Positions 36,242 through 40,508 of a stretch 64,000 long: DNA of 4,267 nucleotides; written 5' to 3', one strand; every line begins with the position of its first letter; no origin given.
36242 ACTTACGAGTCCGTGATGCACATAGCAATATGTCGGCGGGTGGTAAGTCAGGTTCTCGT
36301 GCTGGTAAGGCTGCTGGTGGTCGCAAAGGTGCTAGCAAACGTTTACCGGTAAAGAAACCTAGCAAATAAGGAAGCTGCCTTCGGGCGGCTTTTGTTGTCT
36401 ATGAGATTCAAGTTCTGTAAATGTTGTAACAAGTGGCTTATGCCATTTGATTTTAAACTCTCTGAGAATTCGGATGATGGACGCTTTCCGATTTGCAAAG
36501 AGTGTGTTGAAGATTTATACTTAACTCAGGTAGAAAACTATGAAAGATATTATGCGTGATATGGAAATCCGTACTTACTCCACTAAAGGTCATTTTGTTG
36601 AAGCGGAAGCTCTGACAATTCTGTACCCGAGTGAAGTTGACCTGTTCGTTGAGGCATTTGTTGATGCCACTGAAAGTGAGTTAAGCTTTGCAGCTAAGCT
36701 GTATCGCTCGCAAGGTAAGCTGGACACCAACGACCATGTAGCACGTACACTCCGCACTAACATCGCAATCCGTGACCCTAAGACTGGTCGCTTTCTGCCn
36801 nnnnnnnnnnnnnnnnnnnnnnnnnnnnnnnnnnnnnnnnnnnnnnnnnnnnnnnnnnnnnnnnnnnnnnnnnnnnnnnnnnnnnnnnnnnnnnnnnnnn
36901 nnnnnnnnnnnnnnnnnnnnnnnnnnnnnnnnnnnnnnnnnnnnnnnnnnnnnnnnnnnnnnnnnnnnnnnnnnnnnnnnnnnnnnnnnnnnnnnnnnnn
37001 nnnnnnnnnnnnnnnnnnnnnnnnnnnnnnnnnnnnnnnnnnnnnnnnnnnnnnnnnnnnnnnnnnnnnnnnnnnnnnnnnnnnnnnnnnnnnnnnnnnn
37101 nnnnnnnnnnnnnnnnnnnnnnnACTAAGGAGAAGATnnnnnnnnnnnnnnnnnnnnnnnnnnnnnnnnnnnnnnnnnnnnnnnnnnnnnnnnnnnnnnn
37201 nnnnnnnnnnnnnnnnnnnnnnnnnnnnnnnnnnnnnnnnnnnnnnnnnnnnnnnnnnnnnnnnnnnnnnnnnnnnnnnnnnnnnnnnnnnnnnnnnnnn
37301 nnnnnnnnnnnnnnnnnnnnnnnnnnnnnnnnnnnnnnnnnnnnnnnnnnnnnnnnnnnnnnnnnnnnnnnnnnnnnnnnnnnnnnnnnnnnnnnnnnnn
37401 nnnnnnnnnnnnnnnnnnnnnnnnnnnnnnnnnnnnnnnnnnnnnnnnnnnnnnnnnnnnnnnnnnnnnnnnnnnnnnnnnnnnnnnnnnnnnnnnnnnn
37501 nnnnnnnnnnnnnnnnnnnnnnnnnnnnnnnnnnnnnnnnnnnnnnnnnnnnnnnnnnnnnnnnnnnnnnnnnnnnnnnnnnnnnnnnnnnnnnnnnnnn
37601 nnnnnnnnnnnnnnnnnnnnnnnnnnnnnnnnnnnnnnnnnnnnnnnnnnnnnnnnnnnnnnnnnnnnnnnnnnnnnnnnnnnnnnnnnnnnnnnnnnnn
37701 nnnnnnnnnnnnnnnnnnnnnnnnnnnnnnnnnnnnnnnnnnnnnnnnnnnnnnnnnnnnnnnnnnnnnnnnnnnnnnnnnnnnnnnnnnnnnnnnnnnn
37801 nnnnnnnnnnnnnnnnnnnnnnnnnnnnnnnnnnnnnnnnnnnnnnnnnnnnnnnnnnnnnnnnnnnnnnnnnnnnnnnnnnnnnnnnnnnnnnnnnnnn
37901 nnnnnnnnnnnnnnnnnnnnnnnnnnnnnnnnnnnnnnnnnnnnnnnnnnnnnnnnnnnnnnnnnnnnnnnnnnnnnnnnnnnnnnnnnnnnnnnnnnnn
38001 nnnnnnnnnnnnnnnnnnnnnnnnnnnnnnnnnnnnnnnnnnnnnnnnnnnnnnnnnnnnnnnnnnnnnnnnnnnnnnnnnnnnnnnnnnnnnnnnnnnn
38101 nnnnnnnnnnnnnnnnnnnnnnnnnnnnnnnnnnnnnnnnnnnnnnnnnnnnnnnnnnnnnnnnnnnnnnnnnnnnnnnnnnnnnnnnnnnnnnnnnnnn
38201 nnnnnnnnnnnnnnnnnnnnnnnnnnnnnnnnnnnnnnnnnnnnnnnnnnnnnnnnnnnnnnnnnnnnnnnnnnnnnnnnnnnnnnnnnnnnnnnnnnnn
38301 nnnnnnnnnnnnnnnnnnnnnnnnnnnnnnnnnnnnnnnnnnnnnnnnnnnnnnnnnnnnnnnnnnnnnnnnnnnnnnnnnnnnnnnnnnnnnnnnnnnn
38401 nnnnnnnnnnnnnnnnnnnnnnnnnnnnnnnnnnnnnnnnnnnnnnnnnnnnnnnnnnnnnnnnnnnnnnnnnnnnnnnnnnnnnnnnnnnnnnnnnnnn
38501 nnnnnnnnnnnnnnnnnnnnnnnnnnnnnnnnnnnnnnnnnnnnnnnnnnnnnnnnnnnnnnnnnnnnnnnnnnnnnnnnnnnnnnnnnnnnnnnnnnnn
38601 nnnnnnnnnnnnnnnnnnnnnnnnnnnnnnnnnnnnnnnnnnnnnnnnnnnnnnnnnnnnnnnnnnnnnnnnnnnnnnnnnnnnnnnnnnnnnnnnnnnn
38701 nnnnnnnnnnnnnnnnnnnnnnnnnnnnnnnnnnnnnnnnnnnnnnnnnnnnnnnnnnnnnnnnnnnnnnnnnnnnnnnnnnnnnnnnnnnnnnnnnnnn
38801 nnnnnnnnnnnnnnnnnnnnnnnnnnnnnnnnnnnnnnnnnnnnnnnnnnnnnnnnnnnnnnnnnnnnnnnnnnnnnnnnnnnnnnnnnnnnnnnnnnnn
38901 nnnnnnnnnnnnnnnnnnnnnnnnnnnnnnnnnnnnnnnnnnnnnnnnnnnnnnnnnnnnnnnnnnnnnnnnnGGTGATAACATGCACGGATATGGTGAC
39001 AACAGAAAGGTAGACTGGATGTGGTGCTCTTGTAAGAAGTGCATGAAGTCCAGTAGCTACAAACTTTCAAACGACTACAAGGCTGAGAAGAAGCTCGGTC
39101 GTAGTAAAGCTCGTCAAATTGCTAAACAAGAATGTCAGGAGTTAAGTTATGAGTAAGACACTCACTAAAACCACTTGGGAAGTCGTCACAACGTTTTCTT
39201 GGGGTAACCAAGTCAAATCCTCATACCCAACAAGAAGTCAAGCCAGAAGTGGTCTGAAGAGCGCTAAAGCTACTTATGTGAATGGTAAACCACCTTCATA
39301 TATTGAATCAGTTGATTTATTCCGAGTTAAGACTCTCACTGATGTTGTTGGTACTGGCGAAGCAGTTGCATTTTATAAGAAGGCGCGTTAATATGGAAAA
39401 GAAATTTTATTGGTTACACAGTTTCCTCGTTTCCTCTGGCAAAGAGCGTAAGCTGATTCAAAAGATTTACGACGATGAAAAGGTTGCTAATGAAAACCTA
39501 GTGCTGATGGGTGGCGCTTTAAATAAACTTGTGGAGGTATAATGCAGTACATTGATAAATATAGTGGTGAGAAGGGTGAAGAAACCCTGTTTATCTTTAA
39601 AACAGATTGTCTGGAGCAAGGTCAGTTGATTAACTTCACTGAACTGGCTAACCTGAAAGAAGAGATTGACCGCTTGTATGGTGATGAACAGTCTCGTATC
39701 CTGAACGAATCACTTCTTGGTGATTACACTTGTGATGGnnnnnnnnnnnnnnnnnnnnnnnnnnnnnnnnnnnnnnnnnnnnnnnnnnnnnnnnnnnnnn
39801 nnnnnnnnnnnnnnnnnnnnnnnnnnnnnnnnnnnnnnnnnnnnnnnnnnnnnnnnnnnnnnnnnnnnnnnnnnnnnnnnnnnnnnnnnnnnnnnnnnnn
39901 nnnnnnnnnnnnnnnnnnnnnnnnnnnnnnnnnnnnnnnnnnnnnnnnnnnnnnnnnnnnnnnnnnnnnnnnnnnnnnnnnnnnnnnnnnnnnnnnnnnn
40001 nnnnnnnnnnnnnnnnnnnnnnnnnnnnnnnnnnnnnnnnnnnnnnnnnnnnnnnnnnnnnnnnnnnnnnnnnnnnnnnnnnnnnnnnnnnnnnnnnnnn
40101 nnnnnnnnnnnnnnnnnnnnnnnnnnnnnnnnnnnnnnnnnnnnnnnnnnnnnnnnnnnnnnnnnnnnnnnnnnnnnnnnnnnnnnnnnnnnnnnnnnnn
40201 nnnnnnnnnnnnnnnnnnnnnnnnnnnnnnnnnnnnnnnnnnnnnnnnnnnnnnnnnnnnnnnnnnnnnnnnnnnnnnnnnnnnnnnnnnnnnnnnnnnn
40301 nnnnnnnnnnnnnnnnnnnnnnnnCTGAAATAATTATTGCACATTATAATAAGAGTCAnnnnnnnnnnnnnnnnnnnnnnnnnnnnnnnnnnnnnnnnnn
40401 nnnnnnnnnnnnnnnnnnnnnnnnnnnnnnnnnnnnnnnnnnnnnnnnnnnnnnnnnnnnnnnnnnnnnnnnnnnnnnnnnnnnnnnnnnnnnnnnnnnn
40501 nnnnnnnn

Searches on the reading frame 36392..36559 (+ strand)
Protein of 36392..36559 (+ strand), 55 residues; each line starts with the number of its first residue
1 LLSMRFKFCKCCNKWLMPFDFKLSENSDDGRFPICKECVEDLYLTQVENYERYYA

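Call 102: search_protein_families(library=pfam, proteins=[window:36392-36559:+], max_evalue=0.1)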
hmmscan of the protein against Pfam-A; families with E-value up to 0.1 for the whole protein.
window:36392-36559:+ (55 aa): 1 family
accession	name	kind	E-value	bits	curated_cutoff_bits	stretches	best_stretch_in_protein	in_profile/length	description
PF24485.1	zf-C2H2_DHX34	-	0.018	15.5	27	1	35-48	4-17/25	DHX34-like, C2H2-type zinc finger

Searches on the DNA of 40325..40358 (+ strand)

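Call 61: search_dna_similar(query=window:40325-40358:+, collection=phages, mode=distant, max_evalue=10, max_rows=40)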
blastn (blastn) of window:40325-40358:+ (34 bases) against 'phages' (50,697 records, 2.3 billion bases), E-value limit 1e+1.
Records with a match: 28; places in all: 63; records where one place covers at least 80% of the query: 8.
Best place of each record, by identity: >=99% 5; 95-99% 1; 90-95% 14; 80-90% 8.
By first word of the organism name: Proteus 8; Cronobacter 6; Staphylococcus 6; uncultured 3; Synechococcus 2; Methanobrevibacter 1; Cyanophage 1; Enterococcus 1.
By host as written in the record: Staphylococcus aureus 6; Proteus mirabilis 5; Cronobacter sakazakii 4; Synechococcus sp. WH8109 3; - 3; Cronobacter sp. 2; Proteus mirabilis H10_20 2; chicken and sheep 1; and 2 more.
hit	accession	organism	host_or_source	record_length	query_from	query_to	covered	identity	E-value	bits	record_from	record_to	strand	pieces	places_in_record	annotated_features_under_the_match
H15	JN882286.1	Cronobacter phage vB_CsaP_GAP52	Cronobacter sakazakii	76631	1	33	97%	100.0%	9e-9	61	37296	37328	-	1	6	putative endolysin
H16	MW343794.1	Cronobacter phage A24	Cronobacter sp.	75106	2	34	97%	100.0%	9e-9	61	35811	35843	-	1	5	L-alanyl-D-glutamate peptidase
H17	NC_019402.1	Cronobacter phage vB_CsaP_GAP52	Cronobacter sakazakii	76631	1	33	97%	100.0%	9e-9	61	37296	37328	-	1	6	endolysin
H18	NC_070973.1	Cronobacter phage A24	Cronobacter sp.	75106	2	34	97%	100.0%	9e-9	61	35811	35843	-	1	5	endolysin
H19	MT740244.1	Proteus phage 3H10_20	Proteus mirabilis H10_20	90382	4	32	85%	93.1%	7e-4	45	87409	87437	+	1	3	none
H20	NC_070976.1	Proteus phage 3H10_20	Proteus mirabilis H10_20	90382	4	32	85%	93.1%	7e-4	45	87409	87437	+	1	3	none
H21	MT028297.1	Proteus phage Privateer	Proteus mirabilis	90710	4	32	85%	89.7%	4e-1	37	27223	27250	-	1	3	none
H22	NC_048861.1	Proteus phage Privateer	Proteus mirabilis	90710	4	32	85%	89.7%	4e-1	37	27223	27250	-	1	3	none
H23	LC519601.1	Cronobacter phage vB_CsaP_009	Cronobacter sakazakii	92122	4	29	76%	92.6%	1e-1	37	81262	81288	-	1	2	none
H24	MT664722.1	Proteus phage Vb_PmiP-P59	Proteus mirabilis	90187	4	29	76%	92.6%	1e-1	37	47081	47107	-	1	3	none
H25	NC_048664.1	Cronobacter phage vB_CsaP_009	Cronobacter sakazakii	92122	4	29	76%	92.6%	1e-1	37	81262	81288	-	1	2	none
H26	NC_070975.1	Proteus phage Vb_PmiP-P59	Proteus mirabilis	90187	4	29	76%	92.6%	1e-1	37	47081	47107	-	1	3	none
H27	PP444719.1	Proteus phage J3S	Proteus mirabilis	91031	4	29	76%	92.6%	1e-1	37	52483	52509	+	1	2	none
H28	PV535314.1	Proteus phage vB_PMG_YP1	chicken and sheep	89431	4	29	76%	92.6%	1e-1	37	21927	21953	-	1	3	none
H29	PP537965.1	Methanobrevibacter smithii tailed virus 1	Methanobrevibacter smithii ATCC 35061 ...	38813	1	27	79%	88.9%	4e+0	33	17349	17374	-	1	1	hypothetical protein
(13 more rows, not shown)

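Call 62: get_annotated_region(hit=H19, flank=3500)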
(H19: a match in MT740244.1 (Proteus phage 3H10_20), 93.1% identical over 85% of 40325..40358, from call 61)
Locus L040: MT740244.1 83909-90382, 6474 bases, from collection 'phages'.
description: Proteus phage 3H10_20, complete genome.
organism: Proteus phage 3H10_20 (NCBI taxid 2772448)
taxonomy: Viruses; Duplodnaviria; Heunggongvirae; Uroviricota; Caudoviricetes; Grimontviridae; Privateervirus; Privateervirus 3H1020
host: Proteus mirabilis H10_20; source: wastewater; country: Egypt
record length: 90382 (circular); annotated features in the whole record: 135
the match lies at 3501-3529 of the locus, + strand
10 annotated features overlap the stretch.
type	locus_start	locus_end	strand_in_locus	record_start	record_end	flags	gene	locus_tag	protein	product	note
CDS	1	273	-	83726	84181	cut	-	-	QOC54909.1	hypothetical protein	-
CDS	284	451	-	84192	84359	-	-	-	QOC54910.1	hypothetical protein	-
CDS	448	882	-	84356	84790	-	-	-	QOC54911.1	hypothetical protein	-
CDS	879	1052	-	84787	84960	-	-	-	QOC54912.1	hypothetical protein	-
CDS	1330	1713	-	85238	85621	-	-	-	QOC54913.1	hypothetical protein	-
CDS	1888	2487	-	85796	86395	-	-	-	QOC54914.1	hypothetical protein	-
CDS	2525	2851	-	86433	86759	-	-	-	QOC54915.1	hypothetical protein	-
CDS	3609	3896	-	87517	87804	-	-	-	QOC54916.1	hypothetical protein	-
CDS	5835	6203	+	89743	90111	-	-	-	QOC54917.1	hypothetical protein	-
tRNA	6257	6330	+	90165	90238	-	-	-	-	tRNA-Trp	-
